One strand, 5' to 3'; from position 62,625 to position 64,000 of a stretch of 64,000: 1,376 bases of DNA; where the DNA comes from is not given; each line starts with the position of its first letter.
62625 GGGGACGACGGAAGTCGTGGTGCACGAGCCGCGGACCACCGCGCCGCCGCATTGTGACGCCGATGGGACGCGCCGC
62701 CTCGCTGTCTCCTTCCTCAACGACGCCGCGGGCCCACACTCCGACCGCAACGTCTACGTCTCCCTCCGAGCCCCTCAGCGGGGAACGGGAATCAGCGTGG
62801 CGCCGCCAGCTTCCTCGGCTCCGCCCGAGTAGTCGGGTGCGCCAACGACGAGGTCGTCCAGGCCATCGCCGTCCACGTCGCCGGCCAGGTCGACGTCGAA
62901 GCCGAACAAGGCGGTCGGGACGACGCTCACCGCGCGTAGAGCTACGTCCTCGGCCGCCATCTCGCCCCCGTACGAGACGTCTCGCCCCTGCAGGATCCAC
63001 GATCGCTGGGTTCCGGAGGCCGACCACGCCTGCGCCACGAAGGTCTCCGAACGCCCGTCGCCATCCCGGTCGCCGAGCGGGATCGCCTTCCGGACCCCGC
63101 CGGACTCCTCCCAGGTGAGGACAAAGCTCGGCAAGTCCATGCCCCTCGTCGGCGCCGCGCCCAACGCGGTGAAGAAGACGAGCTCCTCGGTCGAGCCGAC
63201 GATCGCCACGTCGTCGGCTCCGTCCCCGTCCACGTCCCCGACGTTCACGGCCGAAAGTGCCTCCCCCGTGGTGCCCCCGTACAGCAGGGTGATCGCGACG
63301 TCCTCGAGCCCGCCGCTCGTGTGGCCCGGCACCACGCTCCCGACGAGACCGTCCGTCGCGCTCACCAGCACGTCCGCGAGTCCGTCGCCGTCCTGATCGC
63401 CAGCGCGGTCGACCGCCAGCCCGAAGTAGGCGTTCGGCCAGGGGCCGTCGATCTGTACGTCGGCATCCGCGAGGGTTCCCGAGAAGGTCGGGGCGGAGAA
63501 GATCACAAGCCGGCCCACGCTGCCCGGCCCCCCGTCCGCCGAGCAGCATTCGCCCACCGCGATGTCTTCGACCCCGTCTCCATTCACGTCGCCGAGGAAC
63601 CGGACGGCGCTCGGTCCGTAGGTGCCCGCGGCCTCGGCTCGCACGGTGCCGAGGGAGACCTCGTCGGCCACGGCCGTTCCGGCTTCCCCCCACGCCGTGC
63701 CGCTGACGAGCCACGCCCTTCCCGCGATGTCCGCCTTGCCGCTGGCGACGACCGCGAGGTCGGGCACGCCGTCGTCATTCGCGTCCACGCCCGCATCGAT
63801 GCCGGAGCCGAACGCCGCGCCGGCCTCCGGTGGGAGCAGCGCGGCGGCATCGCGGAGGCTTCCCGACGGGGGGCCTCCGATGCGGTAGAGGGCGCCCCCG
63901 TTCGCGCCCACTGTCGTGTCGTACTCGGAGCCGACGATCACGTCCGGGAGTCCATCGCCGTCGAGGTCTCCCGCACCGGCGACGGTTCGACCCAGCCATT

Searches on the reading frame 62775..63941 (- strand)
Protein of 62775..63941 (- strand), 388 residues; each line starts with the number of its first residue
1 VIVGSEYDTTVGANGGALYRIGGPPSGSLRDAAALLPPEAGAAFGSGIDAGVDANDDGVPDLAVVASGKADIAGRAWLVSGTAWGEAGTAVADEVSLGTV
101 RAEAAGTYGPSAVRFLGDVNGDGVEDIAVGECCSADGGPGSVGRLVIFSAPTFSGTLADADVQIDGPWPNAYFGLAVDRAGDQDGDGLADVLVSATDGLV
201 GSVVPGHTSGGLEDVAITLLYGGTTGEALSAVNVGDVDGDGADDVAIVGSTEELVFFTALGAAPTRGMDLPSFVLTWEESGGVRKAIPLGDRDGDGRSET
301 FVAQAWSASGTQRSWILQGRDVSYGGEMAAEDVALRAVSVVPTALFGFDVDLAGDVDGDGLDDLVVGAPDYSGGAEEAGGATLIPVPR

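Call 51: search_protein_families(library=pfam, proteins=[window:62775-63941:-], max_evalue=0.00001)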
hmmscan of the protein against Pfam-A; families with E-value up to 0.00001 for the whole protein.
window:62775-63941:- (388 aa): 2 families
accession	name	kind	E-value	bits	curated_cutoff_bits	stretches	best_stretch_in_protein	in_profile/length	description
PF01839.29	FG-GAP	-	1.9e-15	56.8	22.1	1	352-381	7-34/37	FG-GAP repeat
PF13517.12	FG-GAP_3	-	7.9e-09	36.4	26.9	0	183-246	2-60/61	FG-GAP-like repeat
